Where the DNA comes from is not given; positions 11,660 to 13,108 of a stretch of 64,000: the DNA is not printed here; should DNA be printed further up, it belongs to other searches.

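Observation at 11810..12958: Enolase-superfamily (MR/MLE) enzyme as first gene of the betaine operon hints at a proline-betaine or hydroxyproline-betaine type substrate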

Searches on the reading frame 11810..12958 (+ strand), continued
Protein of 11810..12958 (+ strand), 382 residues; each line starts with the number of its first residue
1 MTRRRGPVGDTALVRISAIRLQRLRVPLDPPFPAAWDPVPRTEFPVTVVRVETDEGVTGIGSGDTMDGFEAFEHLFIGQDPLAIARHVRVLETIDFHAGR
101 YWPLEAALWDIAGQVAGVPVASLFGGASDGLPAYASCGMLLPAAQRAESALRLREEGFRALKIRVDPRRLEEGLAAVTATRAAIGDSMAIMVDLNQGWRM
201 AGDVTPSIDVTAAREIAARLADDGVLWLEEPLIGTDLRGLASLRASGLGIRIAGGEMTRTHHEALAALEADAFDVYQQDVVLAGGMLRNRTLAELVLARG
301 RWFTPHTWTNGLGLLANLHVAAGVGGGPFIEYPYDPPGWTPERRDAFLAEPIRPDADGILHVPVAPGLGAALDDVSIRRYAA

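Call 79: search_protein_families(library=pfam, proteins=[L114:1531-3036:+, L133:46-1527:+, L133:1508-2704:+, L143:1742-2848:+, L143:683-1618:+, L119:1387-2562:+, L119:4181-5317:+, L113:8353-9588:+, L113:9569-9994:+, L113:11156-12580:+], max_evalue=0.0001)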
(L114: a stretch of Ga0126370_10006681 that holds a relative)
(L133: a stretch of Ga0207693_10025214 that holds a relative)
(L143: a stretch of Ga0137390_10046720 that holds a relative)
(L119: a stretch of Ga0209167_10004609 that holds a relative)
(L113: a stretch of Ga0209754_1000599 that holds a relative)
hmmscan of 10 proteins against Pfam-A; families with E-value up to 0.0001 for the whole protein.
L114:1531-3036:+ (501 aa): 2 families
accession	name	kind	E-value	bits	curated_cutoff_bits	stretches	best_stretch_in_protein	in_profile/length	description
PF07690.21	MFS_1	-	3.9e-29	102.1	33.4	2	102-415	3-334/347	Major Facilitator Superfamily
PF12832.13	MFS_1_like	-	1.6e-05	24.6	25.2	1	119-250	236-372/373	MFS_1 like family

L133:46-1527:+ (493 aa): 4 families
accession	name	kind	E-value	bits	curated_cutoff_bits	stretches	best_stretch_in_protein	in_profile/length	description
PF08352.17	oligo_HPY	-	2.8e-37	127.4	27.1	2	50-116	1-65/65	Oligopeptide/dipeptide transporter, C-terminal region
PF00005.33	ABC_tran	-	1.3e-28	100.8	25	1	186-337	3-137/137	ABC transporter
PF02463.25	SMC_N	-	1.3e-05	25.2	40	1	197-375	27-205/220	RecF/RecN/SMC N terminal domain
PF13304.12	AAA_21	-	4.3e-05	24.1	27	0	305-372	234-303/304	AAA domain, putative AbiEii toxin, Type IV TA system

L133:1508-2704:+ (398 aa): 3 families
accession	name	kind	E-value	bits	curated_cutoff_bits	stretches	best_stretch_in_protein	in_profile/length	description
PF00107.32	ADH_zinc_N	-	1e-26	93.8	31.8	1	220-341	1-122/129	Zinc-binding dehydrogenase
PF08240.17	ADH_N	-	1.3e-25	90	23.5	1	50-180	2-103/104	Alcohol dehydrogenase GroES-like domain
PF13602.12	ADH_zinc_N_2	-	8.7e-09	36.8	27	1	254-381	2-127/134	Zinc-binding dehydrogenase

L143:1742-2848:+ (368 aa): 4 families
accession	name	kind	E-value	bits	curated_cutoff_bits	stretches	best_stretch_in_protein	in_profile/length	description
PF08240.17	ADH_N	-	7.6e-26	90.8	23.5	1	26-155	1-104/104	Alcohol dehydrogenase GroES-like domain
PF00107.32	ADH_zinc_N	-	8.1e-26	90.9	31.8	1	195-329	1-128/129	Zinc-binding dehydrogenase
PF16912.11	Glu_dehyd_C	-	1.4e-10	41.4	34.9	1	186-367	32-211/211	Glucose dehydrogenase C-terminus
PF13602.12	ADH_zinc_N_2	-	2.3e-06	29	27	1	241-360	8-128/134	Zinc-binding dehydrogenase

L143:683-1618:+ (311 aa): 1 family
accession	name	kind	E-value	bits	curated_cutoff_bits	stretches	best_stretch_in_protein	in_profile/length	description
PF01522.26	Polysacc_deac_1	-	3.3e-06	27.5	23.1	1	81-169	18-101/124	Polysaccharide deacetylase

L119:1387-2562:+ (391 aa): 4 families
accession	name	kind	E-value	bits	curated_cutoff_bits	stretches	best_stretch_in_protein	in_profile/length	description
PF00107.32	ADH_zinc_N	-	1.9e-25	89.7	31.8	1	213-330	1-116/129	Zinc-binding dehydrogenase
PF08240.17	ADH_N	-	1e-24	87.2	23.5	1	42-172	1-103/104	Alcohol dehydrogenase GroES-like domain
PF16912.11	Glu_dehyd_C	-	1.3e-09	38.3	34.9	1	195-370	24-200/211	Glucose dehydrogenase C-terminus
PF13602.12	ADH_zinc_N_2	-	2e-08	35.7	27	1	247-376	2-128/134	Zinc-binding dehydrogenase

L119:4181-5317:+ (378 aa): 3 families
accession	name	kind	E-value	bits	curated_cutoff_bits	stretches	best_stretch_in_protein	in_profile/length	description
PF08240.17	ADH_N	-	1.5e-27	96.3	23.5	1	25-118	1-90/104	Alcohol dehydrogenase GroES-like domain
PF00107.32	ADH_zinc_N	-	1.4e-24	87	31.8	1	195-335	1-127/129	Zinc-binding dehydrogenase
PF13602.12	ADH_zinc_N_2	-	2e-05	26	27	1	245-366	11-127/134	Zinc-binding dehydrogenase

L113:8353-9588:+ (411 aa): 1 family
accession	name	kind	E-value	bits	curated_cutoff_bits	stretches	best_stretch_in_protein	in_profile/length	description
PF01960.23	ArgJ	-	1.8e-140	468.4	32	1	23-411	2-377/377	ArgJ family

L113:9569-9994:+ (141 aa): 2 families
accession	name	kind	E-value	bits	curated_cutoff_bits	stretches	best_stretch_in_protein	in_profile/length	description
PF14815.12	NUDIX_4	-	3.1e-28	98.3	35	1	17-134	2-111/113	NUDIX domain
PF00293.34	NUDIX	-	1.7e-22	80.3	21.1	1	15-135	5-132/134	NUDIX domain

L113:11156-12580:+ (474 aa): 1 family
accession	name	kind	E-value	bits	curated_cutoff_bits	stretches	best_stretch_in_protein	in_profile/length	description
PF01425.27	Amidase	-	1e-99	335.1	27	1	33-455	1-445/445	Amidase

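Call 80: search_solved_structures(query=L133:1508-2704:+, max_evalue=1e-20)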
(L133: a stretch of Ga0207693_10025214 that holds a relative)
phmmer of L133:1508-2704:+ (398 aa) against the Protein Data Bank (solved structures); distinct sequences matched with E-value up to 1e-20: 139 (the best 60 are shown).
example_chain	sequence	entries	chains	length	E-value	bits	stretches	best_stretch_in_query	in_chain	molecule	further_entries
4l0q_A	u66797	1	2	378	6.7e-68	232.7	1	24-387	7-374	Alcohol dehydrogenase class-3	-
4dl9_A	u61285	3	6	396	7.8e-68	232.5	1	23-387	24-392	Alcohol dehydrogenase class III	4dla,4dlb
3uko_A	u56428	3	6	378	3e-67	230.6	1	24-387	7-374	Alcohol dehydrogenase class-3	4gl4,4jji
8co4_A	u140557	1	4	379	3.3e-67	230.5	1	24-387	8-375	Alcohol dehydrogenase class-3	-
8gv3_A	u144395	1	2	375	6.1e-67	229.6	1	24-388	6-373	Alcohol dehydrogenase class-3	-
3qj5_A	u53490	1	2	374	8.9e-67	229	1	23-387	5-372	Alcohol dehydrogenase class-3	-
1mc5_A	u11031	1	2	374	1e-66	228.9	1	24-387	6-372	Alcohol dehydrogenase class III chi chain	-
1m6h_A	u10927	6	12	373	1.1e-66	228.8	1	24-387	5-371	Glutathione-dependent formaldehyde dehydrogenase | alcohol dehydrogenase class III chi chain | HUMAN CHICHI ALCOHOL DEHYDROGENASE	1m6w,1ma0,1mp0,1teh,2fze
2fzw_A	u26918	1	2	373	1.6e-65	224.9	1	24-387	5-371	Alcohol dehydrogenase class III chi chain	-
7aas_A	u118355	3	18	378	4.6e-64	220.1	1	23-387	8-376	S-(hydroxymethyl)glutathione dehydrogenase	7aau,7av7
8con_A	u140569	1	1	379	1.1e-62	215.5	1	24-389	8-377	Alcohol dehydrogenase class-P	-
4rqt_A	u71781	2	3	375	1.3e-62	215.3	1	25-389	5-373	Alcohol dehydrogenase class-P | Alcohol Dehydrogenase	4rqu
1hdy_A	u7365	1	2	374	1.6e-62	215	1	23-387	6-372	ALCOHOL DEHYDROGENASE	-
1ht0_A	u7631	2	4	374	1.3e-61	212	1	23-387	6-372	CLASS I ALCOHOL DEHYDROGENASE 3, GAMMA SUBUNIT | Alcohol dehydrogenase gamma chain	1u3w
1deh_A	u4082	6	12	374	2.1e-61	211.4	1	23-387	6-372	HUMAN BETA1 ALCOHOL DEHYDROGENASE | ALCOHOL DEHYDROGENASE | CLASS I ALCOHOL DEHYDROGENASE 1, BETA SUBUNIT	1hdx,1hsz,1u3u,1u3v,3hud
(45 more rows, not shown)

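Call 81: search_solved_structures(query=L143:1742-2848:+, max_evalue=1e-20)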
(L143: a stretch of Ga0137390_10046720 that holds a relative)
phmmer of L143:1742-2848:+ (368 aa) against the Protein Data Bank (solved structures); distinct sequences matched with E-value up to 1e-20: 104 (the best 60 are shown).
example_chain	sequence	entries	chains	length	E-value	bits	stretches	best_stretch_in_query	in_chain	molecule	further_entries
1hdy_A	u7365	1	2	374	6.3e-74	252.3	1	3-365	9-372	ALCOHOL DEHYDROGENASE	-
1deh_A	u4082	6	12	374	8.3e-73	248.6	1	3-365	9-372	HUMAN BETA1 ALCOHOL DEHYDROGENASE | ALCOHOL DEHYDROGENASE | CLASS I ALCOHOL DEHYDROGENASE 1, BETA SUBUNIT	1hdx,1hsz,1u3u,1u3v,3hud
1hdz_A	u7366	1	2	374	1.7e-72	247.6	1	3-365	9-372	ALCOHOL DEHYDROGENASE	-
1htb_A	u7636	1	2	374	9.4e-72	245.2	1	3-365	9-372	BETA3 ALCOHOL DEHYDROGENASE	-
1ht0_A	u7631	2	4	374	1.3e-71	244.7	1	3-365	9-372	CLASS I ALCOHOL DEHYDROGENASE 3, GAMMA SUBUNIT | Alcohol dehydrogenase gamma chain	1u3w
8gv3_A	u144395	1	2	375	4.2e-70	239.7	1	3-367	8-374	Alcohol dehydrogenase class-3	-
1agn_A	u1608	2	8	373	4.6e-70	239.6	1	3-365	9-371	HUMAN SIGMA ALCOHOL DEHYDROGENASE | ALCOHOL DEHYDROGENASE CLASS IV SIGMA CHAIN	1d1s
1m6h_A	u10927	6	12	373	5.6e-70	239.3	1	3-366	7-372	Glutathione-dependent formaldehyde dehydrogenase | alcohol dehydrogenase class III chi chain | HUMAN CHICHI ALCOHOL DEHYDROGENASE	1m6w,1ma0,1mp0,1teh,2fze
1mc5_A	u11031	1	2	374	5.6e-70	239.3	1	3-366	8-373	Alcohol dehydrogenase class III chi chain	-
3qj5_A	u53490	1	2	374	5.6e-70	239.3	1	3-366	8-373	Alcohol dehydrogenase class-3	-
1hso_A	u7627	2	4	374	6.3e-70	239.2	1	3-366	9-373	CLASS I ALCOHOL DEHYDROGENASE 1, ALPHA SUBUNIT | Alcohol dehydrogenase alpha chain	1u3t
1d1t_A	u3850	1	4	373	6.4e-70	239.1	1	3-365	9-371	ALCOHOL DEHYDROGENASE CLASS IV SIGMA CHAIN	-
1axe_A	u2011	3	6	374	9.3e-70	238.6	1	3-365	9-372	ALCOHOL DEHYDROGENASE | Alcohol dehydrogenase E chain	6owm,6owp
9cqk_A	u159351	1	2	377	9.6e-70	238.5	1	3-365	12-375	Alcohol dehydrogenase E chain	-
4l0q_A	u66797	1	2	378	1.3e-69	238.1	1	5-366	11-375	Alcohol dehydrogenase class-3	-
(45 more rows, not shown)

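Call 90: predict_structure(alignment_id=A2)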
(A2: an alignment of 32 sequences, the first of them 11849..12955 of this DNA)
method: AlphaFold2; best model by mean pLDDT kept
length: 369 residues; sequences in the alignment: 32
mean_pLDDT: 93.6   pTM: 0.93
mean pLDDT of the five models: 93.6, 93.3, 92.6, 92.3, 91.9
residues with pLDDT >= 90: 312; 70-90: 54; 50-70: 3; < 50: 0
segments of 3 or more residues with pLDDT < 50: none
pLDDT, mean of each block of 10 residues (from residue 1): 97 93 87 96 97 93 98 95 86 98 98 97 94 97 96 91 98 96 77 88 97 94 91 94 79 94 92 94 97 92 98 95 91 96 96 96 96
secondary structure, 60 per line:
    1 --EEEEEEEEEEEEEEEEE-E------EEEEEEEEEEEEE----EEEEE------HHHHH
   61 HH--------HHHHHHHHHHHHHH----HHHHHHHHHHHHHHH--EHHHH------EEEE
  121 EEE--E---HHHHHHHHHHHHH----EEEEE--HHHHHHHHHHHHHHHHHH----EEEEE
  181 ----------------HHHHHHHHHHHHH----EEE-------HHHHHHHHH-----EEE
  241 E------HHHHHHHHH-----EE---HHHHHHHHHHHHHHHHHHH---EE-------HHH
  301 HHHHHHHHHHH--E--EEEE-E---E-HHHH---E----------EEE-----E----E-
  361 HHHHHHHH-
elements in order: E3-19 E28-40 E45-49 H56-62 H71-84 H89-103 H107-110 E117-123 H130-142 E147-151 H154-171 E176-180 H197-209 E214-216 H224-232 E238-241 H248-256 H267-285 H298-311 E317-320 H328-331 E346-348 H361-368
